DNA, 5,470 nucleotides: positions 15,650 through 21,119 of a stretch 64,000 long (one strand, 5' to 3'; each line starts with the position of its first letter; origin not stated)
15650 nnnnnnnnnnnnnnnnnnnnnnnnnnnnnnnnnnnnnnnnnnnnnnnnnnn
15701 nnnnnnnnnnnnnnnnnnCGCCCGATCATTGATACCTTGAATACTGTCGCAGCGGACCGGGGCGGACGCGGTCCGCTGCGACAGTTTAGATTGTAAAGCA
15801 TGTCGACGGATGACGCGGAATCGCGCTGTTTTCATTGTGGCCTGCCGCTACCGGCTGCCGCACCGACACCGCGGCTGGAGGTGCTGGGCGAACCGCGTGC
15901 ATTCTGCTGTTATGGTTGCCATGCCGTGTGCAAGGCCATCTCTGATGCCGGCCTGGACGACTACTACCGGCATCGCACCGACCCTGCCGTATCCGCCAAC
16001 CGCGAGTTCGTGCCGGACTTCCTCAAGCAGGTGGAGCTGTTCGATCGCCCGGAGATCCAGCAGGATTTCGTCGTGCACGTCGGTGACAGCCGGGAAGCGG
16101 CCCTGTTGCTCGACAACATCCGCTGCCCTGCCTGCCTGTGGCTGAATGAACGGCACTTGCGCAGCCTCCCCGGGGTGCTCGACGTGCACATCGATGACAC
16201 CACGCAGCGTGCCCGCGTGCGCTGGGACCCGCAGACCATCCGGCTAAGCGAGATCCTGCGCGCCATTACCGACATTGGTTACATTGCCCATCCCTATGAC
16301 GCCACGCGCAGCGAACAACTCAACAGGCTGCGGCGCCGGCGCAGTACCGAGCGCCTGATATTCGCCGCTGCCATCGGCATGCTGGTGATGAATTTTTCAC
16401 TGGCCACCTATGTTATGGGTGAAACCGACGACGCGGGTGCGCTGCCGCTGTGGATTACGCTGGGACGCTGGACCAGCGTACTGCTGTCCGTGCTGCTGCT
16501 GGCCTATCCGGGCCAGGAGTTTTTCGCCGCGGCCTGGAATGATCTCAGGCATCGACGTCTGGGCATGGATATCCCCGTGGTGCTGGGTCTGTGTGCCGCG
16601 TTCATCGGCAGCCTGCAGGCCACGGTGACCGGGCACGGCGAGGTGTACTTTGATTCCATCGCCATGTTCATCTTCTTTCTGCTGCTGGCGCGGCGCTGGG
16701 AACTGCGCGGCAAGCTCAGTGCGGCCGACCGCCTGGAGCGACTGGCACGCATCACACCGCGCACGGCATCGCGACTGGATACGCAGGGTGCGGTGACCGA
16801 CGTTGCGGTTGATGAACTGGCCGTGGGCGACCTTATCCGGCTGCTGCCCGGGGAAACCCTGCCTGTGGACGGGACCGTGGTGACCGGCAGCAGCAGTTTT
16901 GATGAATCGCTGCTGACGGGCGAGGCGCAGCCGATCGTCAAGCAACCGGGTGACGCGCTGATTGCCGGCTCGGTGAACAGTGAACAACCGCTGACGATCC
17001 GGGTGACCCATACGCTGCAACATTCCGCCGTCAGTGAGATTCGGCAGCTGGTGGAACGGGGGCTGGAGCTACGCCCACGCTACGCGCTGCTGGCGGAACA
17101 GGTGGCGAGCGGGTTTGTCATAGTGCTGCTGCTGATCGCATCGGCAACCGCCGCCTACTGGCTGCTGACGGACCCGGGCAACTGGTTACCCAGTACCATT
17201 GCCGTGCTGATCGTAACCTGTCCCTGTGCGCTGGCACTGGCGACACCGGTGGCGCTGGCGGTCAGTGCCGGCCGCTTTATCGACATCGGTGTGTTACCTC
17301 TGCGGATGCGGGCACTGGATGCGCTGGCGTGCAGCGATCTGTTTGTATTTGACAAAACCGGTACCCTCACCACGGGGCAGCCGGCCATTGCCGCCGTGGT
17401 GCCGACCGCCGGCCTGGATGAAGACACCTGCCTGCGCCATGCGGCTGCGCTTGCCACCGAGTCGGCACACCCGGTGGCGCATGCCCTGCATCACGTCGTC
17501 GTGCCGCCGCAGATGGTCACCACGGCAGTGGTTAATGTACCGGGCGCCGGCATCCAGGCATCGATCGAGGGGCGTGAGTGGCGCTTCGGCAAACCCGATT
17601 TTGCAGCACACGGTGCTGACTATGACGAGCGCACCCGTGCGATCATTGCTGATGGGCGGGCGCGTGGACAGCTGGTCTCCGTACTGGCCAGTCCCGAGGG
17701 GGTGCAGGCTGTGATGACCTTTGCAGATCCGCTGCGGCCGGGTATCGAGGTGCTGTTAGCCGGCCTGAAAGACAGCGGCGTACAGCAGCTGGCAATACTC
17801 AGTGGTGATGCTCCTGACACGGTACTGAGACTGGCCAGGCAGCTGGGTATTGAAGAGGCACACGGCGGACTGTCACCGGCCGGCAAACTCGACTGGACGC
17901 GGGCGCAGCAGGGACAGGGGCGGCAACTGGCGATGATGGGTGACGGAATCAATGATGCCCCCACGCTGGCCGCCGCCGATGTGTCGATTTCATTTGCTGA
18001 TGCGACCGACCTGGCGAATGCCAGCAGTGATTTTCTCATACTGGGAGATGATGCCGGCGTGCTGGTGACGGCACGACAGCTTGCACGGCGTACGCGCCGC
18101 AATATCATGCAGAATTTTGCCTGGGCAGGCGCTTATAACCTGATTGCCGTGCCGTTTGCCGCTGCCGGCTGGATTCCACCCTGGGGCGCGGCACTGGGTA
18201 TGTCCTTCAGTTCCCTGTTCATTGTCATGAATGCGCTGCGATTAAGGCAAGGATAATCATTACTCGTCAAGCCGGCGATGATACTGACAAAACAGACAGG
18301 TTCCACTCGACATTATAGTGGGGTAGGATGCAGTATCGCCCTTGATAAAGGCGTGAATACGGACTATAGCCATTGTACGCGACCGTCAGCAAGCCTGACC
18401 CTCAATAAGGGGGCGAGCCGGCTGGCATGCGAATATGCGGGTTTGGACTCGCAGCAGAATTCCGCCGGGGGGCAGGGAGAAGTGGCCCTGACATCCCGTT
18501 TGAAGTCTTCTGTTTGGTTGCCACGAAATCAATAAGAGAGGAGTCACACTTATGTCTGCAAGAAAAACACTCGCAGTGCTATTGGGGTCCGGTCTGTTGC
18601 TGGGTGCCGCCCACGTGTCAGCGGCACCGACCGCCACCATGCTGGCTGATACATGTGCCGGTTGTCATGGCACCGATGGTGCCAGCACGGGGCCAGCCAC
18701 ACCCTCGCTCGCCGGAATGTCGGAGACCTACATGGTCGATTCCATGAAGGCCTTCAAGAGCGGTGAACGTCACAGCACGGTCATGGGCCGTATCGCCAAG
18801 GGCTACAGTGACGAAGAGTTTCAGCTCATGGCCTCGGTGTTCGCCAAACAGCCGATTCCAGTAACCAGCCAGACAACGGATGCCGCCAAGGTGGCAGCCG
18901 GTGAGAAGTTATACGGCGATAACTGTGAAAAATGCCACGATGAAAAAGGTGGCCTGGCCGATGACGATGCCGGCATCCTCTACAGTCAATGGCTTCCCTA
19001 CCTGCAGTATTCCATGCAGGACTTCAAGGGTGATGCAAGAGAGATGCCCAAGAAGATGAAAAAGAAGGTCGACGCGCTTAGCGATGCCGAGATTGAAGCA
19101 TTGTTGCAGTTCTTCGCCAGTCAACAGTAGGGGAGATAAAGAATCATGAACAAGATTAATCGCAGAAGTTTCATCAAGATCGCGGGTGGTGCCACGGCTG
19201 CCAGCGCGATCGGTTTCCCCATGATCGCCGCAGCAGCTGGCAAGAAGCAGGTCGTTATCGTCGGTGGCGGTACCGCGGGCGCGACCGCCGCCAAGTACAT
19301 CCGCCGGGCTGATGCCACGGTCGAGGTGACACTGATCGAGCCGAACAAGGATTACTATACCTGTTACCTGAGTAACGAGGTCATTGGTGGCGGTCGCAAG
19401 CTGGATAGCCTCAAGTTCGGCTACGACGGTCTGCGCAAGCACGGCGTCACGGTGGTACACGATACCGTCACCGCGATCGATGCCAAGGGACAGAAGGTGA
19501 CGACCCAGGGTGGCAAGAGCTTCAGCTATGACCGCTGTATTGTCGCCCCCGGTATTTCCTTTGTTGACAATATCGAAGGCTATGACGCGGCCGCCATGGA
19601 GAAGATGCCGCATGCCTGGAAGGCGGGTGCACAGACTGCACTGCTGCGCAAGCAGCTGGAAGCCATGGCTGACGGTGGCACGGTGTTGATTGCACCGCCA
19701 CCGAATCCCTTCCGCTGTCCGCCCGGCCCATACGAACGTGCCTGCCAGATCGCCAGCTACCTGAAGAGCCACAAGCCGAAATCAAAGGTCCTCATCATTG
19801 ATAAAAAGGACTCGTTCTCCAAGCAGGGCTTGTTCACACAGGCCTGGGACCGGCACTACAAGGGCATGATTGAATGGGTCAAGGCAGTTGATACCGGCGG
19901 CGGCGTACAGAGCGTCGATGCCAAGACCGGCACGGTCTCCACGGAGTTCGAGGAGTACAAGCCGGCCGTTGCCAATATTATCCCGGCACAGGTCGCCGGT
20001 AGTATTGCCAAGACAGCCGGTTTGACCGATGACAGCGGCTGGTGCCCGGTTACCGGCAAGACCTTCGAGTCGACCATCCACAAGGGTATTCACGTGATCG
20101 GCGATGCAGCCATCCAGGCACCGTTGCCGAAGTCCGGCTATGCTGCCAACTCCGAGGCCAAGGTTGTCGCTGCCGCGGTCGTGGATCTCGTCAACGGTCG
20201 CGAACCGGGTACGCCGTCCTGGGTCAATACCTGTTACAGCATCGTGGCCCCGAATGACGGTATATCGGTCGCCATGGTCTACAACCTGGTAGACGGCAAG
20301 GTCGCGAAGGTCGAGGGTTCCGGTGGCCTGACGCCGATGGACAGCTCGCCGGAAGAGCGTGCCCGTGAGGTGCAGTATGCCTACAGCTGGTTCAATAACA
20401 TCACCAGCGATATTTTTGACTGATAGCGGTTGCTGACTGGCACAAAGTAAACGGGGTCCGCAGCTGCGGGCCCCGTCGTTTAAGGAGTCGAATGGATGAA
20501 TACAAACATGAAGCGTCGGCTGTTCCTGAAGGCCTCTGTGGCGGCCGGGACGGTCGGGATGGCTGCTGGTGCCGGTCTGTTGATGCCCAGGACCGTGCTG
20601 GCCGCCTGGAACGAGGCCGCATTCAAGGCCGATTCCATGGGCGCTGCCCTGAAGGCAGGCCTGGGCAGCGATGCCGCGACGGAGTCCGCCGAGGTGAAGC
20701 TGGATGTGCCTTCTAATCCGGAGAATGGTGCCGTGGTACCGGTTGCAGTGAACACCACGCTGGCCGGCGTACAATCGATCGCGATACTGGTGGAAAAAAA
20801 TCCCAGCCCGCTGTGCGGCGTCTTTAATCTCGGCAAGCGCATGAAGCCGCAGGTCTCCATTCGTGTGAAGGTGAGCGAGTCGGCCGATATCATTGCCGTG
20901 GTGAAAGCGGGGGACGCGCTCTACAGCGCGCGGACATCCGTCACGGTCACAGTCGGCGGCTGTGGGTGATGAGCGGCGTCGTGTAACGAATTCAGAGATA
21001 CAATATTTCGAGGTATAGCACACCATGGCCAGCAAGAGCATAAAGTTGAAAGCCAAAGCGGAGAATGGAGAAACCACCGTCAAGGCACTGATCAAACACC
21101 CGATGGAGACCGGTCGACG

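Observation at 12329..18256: B-family (ba3-like) or sNOR-like CuA-containing heme-copper oxidase operon with a subunit IIa peptide, a frameshifted subunit I, its own cytochrome c and a CcoI-type copper pump, divergent from nap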

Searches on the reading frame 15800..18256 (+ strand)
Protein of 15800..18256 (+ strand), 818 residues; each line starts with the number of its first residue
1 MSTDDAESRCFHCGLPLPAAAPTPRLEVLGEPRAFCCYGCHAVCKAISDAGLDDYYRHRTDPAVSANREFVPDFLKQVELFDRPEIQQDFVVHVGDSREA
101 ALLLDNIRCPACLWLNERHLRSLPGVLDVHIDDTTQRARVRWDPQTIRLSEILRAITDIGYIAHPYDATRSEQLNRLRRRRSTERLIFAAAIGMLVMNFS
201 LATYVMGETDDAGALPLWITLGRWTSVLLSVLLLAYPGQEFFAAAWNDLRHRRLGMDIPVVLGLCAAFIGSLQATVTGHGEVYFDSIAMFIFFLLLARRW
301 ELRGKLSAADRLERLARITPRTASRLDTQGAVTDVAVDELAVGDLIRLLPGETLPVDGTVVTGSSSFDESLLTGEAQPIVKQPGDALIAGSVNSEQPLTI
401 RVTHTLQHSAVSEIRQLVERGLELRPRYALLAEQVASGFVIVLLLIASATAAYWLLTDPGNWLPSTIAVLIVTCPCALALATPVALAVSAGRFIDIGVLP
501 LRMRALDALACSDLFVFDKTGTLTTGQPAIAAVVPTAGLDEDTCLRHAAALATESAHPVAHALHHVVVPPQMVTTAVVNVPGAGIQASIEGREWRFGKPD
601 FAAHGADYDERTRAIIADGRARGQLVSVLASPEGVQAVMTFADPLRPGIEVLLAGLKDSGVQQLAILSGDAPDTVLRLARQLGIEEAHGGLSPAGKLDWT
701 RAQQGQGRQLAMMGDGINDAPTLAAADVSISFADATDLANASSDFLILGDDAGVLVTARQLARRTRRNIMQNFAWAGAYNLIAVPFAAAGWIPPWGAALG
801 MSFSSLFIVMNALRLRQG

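Call 5: search_protein_families(library=pfam, proteins=[window:15800-18256:+], max_evalue=0.01)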
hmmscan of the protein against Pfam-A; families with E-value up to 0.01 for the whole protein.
window:15800-18256:+ (818 aa): 4 families
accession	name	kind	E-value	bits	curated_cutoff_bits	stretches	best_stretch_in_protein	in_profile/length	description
PF00122.25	E1-E2_ATPase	-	5e-46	156.9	28.1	1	318-492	2-177/181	E1-E2 ATPase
PF00702.32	Hydrolase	-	8.2e-25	88.8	26.4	1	513-727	2-191/191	haloacid dehalogenase-like hydrolase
PF12156.14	ATPase-cat_bd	-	4.2e-23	82.3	27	1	9-92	1-83/86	Putative metal-binding domain of cation transport ATPase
PF00403.32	HMA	-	4.6e-06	27.4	24.8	1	104-161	4-61/62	Heavy-metal-associated domain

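Call 15: search_protein_families(library=ncbifam, proteins=[window:15800-18256:+], max_evalue=1)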
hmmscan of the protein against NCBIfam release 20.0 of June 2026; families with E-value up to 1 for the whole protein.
window:15800-18256:+ (818 aa): 32 families (the best 25 are shown)
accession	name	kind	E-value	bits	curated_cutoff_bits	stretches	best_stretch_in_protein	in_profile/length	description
TIGR01525.1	ATPase-IB_hvy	subfamily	5.2e-139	464.7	346.25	1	256-815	1-560/560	heavy metal translocating P-type ATPase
TIGR01511.1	ATPase-IB1_Cu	subfamily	8.7e-130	434.1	397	1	238-816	2-542/542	copper-translocating P-type ATPase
NF007952.0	PRK10671.1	equivalog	4.5e-100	336.1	1316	1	96-815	101-831/838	copper-exporting P-type ATPase CopA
TIGR01512.1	ATPase-IB2_Cd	subfamily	7.3e-97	325.1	313.5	2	288-617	22-322/494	cadmium family heavy metal-translocating P-type ATPase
NF008262.1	PRK11033.1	equivalog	2.2e-74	251.2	1005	2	287-815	198-727/731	zinc/cadmium/mercury/lead-transporting ATPase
NF033775.1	P_type_ZntA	exception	8.6e-68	229.3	1240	1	287-815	203-728/732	Zn(II)/Cd(II)/Pb(II) translocating P-type ATPase ZntA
TIGR01494.1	ATPase_P-type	subfamily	3.6e-62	210.4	62.3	1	291-789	3-462/478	HAD-IC family P-type ATPase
TIGR01497.1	kdpB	equivalog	1.2e-36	126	527.9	2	281-549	63-336/675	potassium-transporting ATPase subunit KdpB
TIGR01647.1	ATPase-IIIA_H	equivalog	9.8e-34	116.6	615.5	2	325-555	95-330/755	plasma-membrane proton-efflux P-type ATPase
NF010609.0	PRK14010.1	equivalog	6.2e-24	84.2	1323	2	301-538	87-324/673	K(+)-transporting ATPase subunit B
TIGR01517.1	ATPase-IIB_Ca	equivalog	7.8e-24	83.9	507.05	2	329-535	163-383/882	calcium-translocating P-type ATPase, PMCA-type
NF011702.0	PRK15122.1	subfamily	2.4e-22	78.7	975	3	691-781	625-715/907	magnesium-translocating P-type ATPase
TIGR01524.1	ATPase-IIIB_Mg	equivalog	2.4e-19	68.7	610.75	2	696-782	591-677/867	magnesium-translocating P-type ATPase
TIGR01522.1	ATPase-IIA2_Ca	equivalog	3.4e-17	61.5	798.3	3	692-768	572-649/854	calcium-transporting P-type ATPase, PMR1-type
TIGR01657.1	P-ATPase-V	hypoth_equivalog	1.4e-15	56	618.25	3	331-383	238-292/1055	ATP13A2 family polyamine export P-type ATPase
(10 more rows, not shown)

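Call 59: search_dna_similar(query=window:15800-18256:+, collection=plasmids, mode=protein, max_rows=15)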
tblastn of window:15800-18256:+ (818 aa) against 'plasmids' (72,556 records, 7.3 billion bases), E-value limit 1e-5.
The search stops at 5000 records and this limit was reached: more records match than are counted here, and every count below describes the 5000 best-scoring records only.
Records with a match: at least 5000; places in all: 8087; records where one place covers at least 80% of the query: 1326.
Best place of each record, by identity: <60% 5000.
By first word of the organism name: Klebsiella 2026; Rhizobium 308; Escherichia 279; Enterobacter 165; Sinorhizobium 161; Staphylococcus 154; Enterococcus 137; Salmonella 128; Acinetobacter 110; Pseudosulfitobacter 66; and 324 more.
By predicted mobility (MOB-suite, as given by PLSDB): conjugative 2214; non-mobilizable 1946; mobilizable 840.
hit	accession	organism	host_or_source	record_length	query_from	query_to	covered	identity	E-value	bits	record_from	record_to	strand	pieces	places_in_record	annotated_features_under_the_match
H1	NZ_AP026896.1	Aeromonas caviae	Microbe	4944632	10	817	99%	39.6%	8e-141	468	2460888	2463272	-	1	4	none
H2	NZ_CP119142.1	Neisseria gonorrhoeae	Homo sapiens,whole organism,synovial ...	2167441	7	817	99%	38.9%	1e-129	435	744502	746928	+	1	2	none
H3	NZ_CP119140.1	Neisseria gonorrhoeae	Homo sapiens,whole organism,blood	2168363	7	817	99%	38.9%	1e-129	435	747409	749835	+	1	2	none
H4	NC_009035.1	Shewanella baltica OS155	-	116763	1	815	100%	37.2%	2e-124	420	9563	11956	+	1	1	heavy metal translocating P-type ATPase metal-binding ...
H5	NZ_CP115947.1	Ralstonia solanacearum MolK2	Musa sp.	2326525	3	817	100%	36.6%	9e-111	380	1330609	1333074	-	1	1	record has no annotation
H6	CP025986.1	Ralstonia solanacearum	Cucurbita maxima,culture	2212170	4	817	100%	36.3%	1e-106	368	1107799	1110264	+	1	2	copper-translocating P-type ATPase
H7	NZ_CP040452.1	Halomonas sp. PA16-9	-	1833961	99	817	88%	38.9%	1e-104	362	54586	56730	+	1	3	none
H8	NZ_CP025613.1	Niveispirillum cyanobacteriorum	sing cell,cyanobacterial aggregates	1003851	10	815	99%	33.9%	9e-74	271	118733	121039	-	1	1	none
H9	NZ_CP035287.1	Paracoccus versutus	whole organism,soil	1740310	32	818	96%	34.8%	5e-86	307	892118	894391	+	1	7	none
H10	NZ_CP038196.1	Paracoccus versutus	single cell,soil adjacent to the roots ...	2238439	32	818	96%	34.6%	5e-86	307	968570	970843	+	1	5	none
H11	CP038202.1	Paracoccus ferrooxidans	single cell,bioreactor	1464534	32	818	96%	34.1%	2e-85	305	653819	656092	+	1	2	cadA: cadmium-translocating P-type ATPase | nitrogen fixation protein FixH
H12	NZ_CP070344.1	Variovorax sp. PDNC026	cell culture,Plastic debris in ...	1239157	104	815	87%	37.7%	1e-93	330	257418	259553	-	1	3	none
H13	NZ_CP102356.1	Paracoccus sp. SMMA_5_TC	pure culture,Lotus pond, a sulfur-borax ...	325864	95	818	89%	36.4%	1e-84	303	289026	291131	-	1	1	heavy metal translocating P-type ATPase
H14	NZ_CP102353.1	Paracoccus sp. SMMA_5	pure culture,Lotus pond, a sulfur-borax ...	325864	95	818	89%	36.4%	1e-84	303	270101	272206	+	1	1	heavy metal translocating P-type ATPase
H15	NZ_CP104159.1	Rhizobium sp. CB3060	Leucaena leucocephala,cell culture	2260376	98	815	88%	35.8%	2e-81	293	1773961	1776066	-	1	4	record has no annotation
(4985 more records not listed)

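Call 60: get_annotated_region(hit=H11, flank=5000)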
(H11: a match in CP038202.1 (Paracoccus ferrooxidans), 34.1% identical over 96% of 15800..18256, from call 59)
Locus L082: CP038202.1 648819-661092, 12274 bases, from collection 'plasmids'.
description: Paracoccus ferrooxidans strain NCCB 100066 plasmid pFER4, complete sequence
organism: Paracoccus ferrooxidans (NCBI taxid 327104)
taxonomy: Bacteria; Pseudomonadota; Alphaproteobacteria; Rhodobacterales; Paracoccaceae; Paracoccus; Paracoccus ferrooxidans
host: -; source: single cell,bioreactor; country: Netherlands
typing (MOB-suite, as given by PLSDB): non-mobilizable; replicon rep_cluster_746; mating-pair formation MPF_T
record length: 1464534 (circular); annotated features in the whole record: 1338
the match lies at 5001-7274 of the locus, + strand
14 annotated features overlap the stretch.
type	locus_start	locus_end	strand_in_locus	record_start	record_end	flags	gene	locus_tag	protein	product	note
CDS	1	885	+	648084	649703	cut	ccoN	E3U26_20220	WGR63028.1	cytochrome-c oxidase, cbb3-type subunit I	-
CDS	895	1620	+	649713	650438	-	ccoO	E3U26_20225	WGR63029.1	cytochrome-c oxidase, cbb3-type subunit II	-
CDS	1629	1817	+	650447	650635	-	-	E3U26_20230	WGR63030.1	CcoQ/FixQ family Cbb3-type cytochrome c oxidase assembly chaperone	-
CDS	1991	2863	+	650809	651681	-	ccoP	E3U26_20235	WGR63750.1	cytochrome-c oxidase, cbb3-type subunit III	-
CDS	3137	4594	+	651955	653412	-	ccoG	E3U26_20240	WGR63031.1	cytochrome c oxidase accessory protein CcoG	-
CDS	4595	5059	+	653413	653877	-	-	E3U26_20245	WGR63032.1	nitrogen fixation protein FixH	-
CDS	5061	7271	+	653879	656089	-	cadA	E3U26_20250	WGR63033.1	cadmium-translocating P-type ATPase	-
CDS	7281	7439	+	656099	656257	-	ccoS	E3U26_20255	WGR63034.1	cbb3-type cytochrome oxidase assembly protein CcoS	-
CDS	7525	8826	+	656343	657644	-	-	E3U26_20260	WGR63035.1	lipoprotein-releasing ABC transporter permease subunit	-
CDS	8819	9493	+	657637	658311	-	-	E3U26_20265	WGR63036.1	ABC transporter ATP-binding protein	-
CDS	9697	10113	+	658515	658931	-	-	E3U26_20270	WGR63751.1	phosphatase PAP2 family protein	-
CDS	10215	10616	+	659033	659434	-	-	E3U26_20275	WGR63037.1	hypothetical protein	-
CDS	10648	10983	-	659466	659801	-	-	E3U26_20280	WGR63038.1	YnfA family protein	-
CDS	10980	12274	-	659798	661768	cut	parE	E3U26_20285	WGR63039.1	DNA topoisomerase IV subunit B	-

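Call 61: get_annotated_region(hit=H4, flank=5000)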
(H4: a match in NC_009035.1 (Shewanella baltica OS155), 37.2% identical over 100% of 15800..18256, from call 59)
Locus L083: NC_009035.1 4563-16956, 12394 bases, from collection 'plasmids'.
description: Shewanella baltica OS155 plasmid pSbal01, complete sequence
organism: Shewanella baltica OS155 (NCBI taxid 325240)
taxonomy: Bacteria; Pseudomonadota; Gammaproteobacteria; Alteromonadales; Shewanellaceae; Shewanella; Shewanella baltica; Shewanella baltica OS155
host: -; source: -; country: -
typing (MOB-suite, as given by PLSDB): non-mobilizable; replicon rep_cluster_1930
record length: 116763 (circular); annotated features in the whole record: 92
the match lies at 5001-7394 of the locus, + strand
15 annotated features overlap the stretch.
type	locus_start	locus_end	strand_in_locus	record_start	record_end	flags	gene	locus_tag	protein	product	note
CDS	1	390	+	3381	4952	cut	-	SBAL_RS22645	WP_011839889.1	DUF3369 domain-containing protein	-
CDS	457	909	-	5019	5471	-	-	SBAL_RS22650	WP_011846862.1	hypothetical protein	-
CDS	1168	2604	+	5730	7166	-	ccoN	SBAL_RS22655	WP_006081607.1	cytochrome-c oxidase, cbb3-type subunit I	-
CDS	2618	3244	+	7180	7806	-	ccoO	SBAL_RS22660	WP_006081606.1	cytochrome-c oxidase, cbb3-type subunit II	-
CDS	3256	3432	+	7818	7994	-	-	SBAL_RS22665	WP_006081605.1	CcoQ/FixQ family Cbb3-type cytochrome c oxidase assembly chaperone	-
CDS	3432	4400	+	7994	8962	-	ccoP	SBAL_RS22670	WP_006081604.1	cytochrome-c oxidase, cbb3-type subunit III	-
CDS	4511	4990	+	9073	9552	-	-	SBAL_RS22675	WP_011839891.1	FixH family protein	-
CDS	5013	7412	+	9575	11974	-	-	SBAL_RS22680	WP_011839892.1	heavy metal translocating P-type ATPase metal-binding domain-containing protein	-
CDS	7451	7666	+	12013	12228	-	ccoS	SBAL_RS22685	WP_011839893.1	cbb3-type cytochrome oxidase assembly protein CcoS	GO:0008535 - respiratory chain complex IV assembly [Evidence IEA]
CDS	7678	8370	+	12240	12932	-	-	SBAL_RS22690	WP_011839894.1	sulfite exporter TauE/SafE family protein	-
CDS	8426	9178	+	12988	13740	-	etrA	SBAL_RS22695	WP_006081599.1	electron transport transcriptional regulator EtrA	-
CDS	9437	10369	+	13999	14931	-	uspE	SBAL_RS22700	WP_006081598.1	universal stress protein UspE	-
CDS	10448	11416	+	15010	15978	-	ttcA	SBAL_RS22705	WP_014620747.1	tRNA 2-thiocytidine(32) synthetase TtcA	GO:0008033 - tRNA processing [Evidence IEA]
CDS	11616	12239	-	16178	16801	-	-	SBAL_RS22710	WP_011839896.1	DUF2987 domain-containing protein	-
CDS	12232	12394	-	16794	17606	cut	-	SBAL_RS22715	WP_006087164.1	glucosaminidase domain-containing protein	-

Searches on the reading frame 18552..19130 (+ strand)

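Call 40: search_protein_families(library=pfam, proteins=[window:18552-19130:+], max_evalue=0.00001)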
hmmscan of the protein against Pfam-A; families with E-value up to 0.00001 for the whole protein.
window:18552-19130:+ (192 aa): 2 families
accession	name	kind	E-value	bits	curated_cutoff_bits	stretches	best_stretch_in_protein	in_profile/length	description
PF00034.26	Cytochrom_C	-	3.5e-15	57.5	21.3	1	30-76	7-53/90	Cytochrome c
PF13442.11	Cytochrome_CBB3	-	4.9e-13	49.6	27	1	113-187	2-67/68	Cytochrome C oxidase, cbb3-type, subunit III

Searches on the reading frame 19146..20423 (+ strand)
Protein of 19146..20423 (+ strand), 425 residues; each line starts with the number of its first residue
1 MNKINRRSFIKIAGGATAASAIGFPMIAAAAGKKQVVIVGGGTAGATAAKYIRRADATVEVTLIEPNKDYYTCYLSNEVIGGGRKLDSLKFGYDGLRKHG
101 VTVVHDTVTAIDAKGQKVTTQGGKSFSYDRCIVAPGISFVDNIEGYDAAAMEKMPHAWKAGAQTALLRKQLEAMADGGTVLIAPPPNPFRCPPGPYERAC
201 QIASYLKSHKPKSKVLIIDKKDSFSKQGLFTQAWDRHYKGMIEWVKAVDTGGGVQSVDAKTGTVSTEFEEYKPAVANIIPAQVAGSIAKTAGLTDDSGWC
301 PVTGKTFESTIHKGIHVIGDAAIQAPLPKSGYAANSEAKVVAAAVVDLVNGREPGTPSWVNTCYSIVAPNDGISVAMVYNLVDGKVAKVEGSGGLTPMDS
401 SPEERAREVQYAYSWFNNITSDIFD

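Call 40: search_protein_families(library=pfam, proteins=[window:19146-20423:+], max_evalue=0.00001)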
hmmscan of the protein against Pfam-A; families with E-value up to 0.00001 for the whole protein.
window:19146-20423:+ (425 aa): 4 families
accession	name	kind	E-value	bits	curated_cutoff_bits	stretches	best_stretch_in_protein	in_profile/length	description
PF21706.3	FCSD_central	-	2e-50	170.2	27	1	164-280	1-116/116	Sulfide dehydrogenase [flavocytochrome c] flavoprotein chain, central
PF09242.17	FCSD-flav_bind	-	1.3e-27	96.4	26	1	356-424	2-71/71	Flavocytochrome c sulphide dehydrogenase, flavin-binding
PF07992.20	Pyr_redox_2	-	2.4e-15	57.2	26.1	1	34-146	1-119/291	Pyridine nucleotide-disulphide oxidoreductase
PF01266.30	DAO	-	1.9e-07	31.4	27.9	0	36-68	2-32/353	FAD dependent oxidoreductase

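Call 49: find_encoding_contigs(protein=window:19146-20423:+, flank=10000, max_places=5)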
Protein window:19146-20423:+ (425 aa): no gene with exactly this product is on record in the collection.

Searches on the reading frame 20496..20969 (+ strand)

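Call 40: search_protein_families(library=pfam, proteins=[window:20496-20969:+], max_evalue=0.00001)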
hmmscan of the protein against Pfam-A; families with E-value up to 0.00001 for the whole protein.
window:20496-20969:+ (157 aa): 1 family
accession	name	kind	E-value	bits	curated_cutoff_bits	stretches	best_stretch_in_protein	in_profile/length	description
PF13501.12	SoxY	-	1.9e-29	102.5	28.4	1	54-156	3-112/112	Sulfur oxidation protein SoxY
